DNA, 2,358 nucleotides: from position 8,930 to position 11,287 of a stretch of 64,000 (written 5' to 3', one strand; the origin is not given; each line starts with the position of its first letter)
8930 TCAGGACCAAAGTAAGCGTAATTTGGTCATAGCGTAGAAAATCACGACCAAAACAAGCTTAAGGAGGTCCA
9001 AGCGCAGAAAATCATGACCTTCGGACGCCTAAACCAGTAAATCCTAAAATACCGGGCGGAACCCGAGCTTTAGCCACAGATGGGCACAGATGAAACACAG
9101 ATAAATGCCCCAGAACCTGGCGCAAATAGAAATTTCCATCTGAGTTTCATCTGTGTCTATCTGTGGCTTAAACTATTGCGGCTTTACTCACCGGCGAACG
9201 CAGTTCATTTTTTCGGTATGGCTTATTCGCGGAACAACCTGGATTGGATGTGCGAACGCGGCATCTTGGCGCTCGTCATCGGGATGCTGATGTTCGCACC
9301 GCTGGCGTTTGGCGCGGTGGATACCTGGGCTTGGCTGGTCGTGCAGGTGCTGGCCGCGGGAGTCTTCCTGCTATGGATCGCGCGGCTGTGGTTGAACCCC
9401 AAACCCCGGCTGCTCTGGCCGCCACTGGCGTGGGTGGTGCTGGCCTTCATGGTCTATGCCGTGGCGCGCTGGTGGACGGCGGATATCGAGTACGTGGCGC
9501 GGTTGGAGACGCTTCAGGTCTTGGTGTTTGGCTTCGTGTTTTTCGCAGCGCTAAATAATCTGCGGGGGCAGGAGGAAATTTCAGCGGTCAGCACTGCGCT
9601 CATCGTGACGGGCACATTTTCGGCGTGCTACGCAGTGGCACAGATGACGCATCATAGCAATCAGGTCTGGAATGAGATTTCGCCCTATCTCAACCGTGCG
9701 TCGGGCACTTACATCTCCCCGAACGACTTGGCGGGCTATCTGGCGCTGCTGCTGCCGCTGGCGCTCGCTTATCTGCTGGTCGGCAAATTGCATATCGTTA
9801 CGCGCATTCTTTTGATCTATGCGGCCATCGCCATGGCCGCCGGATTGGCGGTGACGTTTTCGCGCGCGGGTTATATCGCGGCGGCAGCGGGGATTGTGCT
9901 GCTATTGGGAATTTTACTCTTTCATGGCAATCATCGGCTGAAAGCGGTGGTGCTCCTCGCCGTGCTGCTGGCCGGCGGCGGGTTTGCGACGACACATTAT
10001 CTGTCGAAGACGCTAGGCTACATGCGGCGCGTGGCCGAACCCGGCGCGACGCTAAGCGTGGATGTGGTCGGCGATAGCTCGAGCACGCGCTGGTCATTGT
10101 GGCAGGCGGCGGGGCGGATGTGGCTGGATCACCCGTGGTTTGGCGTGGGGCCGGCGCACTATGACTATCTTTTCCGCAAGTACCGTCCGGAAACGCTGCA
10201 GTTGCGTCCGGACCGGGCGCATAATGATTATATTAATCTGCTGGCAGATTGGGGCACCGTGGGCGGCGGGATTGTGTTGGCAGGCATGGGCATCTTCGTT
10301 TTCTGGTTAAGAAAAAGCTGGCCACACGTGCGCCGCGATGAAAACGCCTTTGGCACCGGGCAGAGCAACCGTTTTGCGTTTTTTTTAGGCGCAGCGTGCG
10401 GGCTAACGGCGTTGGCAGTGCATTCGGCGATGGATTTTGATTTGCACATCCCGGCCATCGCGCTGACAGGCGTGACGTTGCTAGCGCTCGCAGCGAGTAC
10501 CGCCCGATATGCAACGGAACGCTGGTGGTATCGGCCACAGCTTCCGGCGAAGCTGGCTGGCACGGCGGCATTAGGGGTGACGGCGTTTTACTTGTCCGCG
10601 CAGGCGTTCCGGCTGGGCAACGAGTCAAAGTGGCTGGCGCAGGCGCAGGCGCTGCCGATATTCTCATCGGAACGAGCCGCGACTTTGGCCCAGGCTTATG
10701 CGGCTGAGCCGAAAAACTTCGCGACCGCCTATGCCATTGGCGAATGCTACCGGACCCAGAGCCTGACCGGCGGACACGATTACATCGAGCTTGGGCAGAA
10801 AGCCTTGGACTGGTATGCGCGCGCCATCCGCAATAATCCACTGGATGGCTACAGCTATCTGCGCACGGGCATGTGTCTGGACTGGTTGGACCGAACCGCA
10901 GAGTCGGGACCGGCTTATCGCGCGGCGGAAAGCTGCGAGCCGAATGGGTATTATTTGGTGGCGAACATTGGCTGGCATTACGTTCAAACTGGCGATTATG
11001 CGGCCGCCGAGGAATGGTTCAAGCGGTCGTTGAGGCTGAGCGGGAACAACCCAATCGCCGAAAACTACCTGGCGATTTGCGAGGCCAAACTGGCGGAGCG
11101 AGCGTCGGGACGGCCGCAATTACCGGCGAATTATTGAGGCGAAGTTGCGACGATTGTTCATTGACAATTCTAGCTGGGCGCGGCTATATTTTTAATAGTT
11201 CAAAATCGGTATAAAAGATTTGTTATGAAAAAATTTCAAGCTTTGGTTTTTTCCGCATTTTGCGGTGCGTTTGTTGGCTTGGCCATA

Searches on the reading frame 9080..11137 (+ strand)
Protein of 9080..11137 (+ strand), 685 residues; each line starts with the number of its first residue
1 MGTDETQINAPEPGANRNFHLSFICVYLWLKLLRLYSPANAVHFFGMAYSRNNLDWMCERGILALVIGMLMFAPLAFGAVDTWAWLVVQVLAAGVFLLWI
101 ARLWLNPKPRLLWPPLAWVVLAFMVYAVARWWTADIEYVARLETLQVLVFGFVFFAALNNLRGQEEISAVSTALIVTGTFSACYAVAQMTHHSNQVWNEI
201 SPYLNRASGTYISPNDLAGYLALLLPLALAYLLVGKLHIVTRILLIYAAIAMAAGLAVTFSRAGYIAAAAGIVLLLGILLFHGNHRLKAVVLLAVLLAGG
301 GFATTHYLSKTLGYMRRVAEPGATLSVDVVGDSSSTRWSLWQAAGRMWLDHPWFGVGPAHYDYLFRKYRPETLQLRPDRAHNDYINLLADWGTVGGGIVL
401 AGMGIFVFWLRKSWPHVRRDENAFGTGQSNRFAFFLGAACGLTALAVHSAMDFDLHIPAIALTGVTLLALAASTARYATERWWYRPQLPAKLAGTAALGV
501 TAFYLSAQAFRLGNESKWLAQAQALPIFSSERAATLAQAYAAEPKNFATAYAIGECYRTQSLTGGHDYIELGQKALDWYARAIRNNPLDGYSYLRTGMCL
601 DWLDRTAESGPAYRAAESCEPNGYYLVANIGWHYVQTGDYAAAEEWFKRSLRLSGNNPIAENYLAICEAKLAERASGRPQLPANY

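Call 108: search_protein_families(library=pfam, proteins=[window:9080-11137:+], max_evalue=0.001)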
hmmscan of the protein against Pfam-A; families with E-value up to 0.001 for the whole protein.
window:9080-11137:+ (685 aa): 6 families
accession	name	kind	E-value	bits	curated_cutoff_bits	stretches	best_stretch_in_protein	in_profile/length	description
PF04932.20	Wzy_C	-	2e-22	80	31.7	1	248-398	2-147/149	O-Antigen ligase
PF07719.23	TPR_2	-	1.4e-06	28.4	27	0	629-657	6-34/34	Tetratricopeptide repeat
PF00515.34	TPR_1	-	6e-05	23.1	27.8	0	629-657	6-34/34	Tetratricopeptide repeat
PF13432.12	TPR_16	-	8.7e-05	23.3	32.7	0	611-658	18-65/65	Tetratricopeptide repeat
PF13428.12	TPR_14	-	0.00041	21.2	23.5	0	632-665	9-42/44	Tetratricopeptide repeat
PF13424.12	TPR_12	-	0.00042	20.9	30.1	0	629-653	50-74/77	Tetratricopeptide repeat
